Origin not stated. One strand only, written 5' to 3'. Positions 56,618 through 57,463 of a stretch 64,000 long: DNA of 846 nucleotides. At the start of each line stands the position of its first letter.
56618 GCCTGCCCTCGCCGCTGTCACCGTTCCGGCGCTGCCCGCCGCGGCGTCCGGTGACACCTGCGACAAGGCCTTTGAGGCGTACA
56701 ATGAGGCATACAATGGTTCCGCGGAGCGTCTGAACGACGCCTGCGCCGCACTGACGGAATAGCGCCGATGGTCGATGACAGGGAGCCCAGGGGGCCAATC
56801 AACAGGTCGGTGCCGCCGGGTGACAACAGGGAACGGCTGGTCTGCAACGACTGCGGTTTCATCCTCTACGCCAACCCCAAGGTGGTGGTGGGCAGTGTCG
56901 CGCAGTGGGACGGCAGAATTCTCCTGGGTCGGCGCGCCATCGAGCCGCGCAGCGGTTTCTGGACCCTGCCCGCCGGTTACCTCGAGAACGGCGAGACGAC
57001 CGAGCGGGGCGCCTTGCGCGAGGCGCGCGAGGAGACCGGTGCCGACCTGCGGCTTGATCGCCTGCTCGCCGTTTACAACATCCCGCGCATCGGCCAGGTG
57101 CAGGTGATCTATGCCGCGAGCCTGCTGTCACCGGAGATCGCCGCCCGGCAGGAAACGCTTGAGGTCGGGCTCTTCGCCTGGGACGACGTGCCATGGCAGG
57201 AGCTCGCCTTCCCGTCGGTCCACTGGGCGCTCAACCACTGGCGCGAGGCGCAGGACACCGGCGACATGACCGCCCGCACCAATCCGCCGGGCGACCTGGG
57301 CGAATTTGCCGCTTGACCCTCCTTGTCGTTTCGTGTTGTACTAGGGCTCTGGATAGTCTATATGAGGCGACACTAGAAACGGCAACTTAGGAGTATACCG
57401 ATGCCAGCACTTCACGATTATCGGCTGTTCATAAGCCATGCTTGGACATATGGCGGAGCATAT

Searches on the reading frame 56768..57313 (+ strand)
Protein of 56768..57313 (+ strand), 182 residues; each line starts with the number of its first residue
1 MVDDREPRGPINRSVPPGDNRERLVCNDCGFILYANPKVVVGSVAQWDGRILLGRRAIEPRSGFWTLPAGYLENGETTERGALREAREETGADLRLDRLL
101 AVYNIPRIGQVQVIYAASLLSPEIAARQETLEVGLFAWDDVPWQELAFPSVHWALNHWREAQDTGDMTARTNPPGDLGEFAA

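Call 28: find_related_loci(query=window:56768-57313:+, collection=genome_contigs, flank=6000)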
Query window:56768-57313:+ (182 aa) in genome_contigs; peptide patterns used: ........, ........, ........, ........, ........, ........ (x = any residue, [..] = any of these).
600 stretches matched a pattern (row limit reached: there are more); 552 encode a relative of the query (tblastn E <= 1e-3); the best 80 are kept; 80 distinct loci.
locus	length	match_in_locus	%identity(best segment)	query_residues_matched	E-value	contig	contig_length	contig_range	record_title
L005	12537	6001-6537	71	2-180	2e-84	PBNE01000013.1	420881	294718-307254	MAG: Rhodospirillaceae bacterium isolate SP197 138437, whole genome shotgun sequence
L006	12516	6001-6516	67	7-178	3e-73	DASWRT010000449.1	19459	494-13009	MAG TPA_asm: Stellaceae bacterium isolate SMAG_U3529 k141_348745, whole genome shotgun sequence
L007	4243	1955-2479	62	7-180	4e-72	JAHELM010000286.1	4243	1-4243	MAG: Rhodospirillales bacterium isolate Ww62 NODE_71608_length_4243_cov_2.772926, whole genome shotgun sequence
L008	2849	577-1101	63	1-175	2e-72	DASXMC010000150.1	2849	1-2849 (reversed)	MAG TPA_asm: Stellaceae bacterium isolate SMAG_U5318 k141_108115, whole genome shotgun sequence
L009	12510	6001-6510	66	11-180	7e-71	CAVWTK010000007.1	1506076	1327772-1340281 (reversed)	MAG: uncultured bacterium isolate MFD05442.bin.2.281 genome assembly, contig: contig_6837, whole genome shotgun sequence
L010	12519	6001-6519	65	1-173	1e-70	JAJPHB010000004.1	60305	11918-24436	MAG: Alphaproteobacteria bacterium isolate Centralia_MAG_132 k107_5468013, whole genome shotgun sequence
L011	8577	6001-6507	64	7-175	2e-70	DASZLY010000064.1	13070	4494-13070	MAG TPA_asm: Stellaceae bacterium isolate SMAG_U5877 k141_4686184, whole genome shotgun sequence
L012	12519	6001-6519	64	8-180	5e-70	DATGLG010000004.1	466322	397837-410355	MAG TPA_asm: Alphaproteobacteria bacterium isolate SMAG_U9880 k141_85810, whole genome shotgun sequence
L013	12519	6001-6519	62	6-178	1e-69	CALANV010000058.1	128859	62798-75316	MAG TPA_asm: uncultured Rhodospirillales bacterium isolate SRR5251193_bin.29_CONCOCT_v1.1_MAG genome assembly, contig: E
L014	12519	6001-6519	66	1-173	1e-69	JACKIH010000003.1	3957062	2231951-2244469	MAG: Rhodospirillaceae bacterium isolate HK-STAS-PROT-2 HK-STAS-PROT-2_3, whole genome shotgun sequence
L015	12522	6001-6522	61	1-174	4e-69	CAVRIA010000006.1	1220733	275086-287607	MAG: uncultured bacterium isolate MFD05684.bin.1.163 genome assembly, contig: contig_16942, whole genome shotgun sequenc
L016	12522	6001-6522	61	6-179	4e-69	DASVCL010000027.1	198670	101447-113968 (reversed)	MAG TPA_asm: Alphaproteobacteria bacterium isolate SMAG_U2005 k141_214219, whole genome shotgun sequence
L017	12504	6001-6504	66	8-175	7e-69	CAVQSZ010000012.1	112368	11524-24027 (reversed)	MAG: uncultured Alphaproteobacteria bacterium isolate MFD00031.bin.2.110 genome assembly, contig: contig_19686, whole ge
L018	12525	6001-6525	62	1-175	8e-69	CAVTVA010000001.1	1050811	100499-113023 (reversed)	MAG: uncultured Alphaproteobacteria bacterium isolate MFD09603.bin.2.16 genome assembly, contig: contig_839, whole genom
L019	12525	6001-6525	62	1-175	8e-69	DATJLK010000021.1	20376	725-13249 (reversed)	MAG TPA_asm: Stellaceae bacterium isolate SMAG_U14807 k141_22024, whole genome shotgun sequence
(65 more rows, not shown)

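Call 44: search_protein_families(library=pfam, proteins=[window:56768-57313:+], max_evalue=0.01)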
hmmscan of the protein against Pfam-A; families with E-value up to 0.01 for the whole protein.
window:56768-57313:+ (182 aa): 2 families
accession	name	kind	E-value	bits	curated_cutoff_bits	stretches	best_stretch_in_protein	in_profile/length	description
PF00293.34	NUDIX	-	4.5e-13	49.8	21.1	1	44-144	9-119/134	NUDIX domain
PF14803.11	Zn_ribbon_Nudix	-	4.2e-09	36.6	25.6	1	9-34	8-33/34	Nudix N-terminal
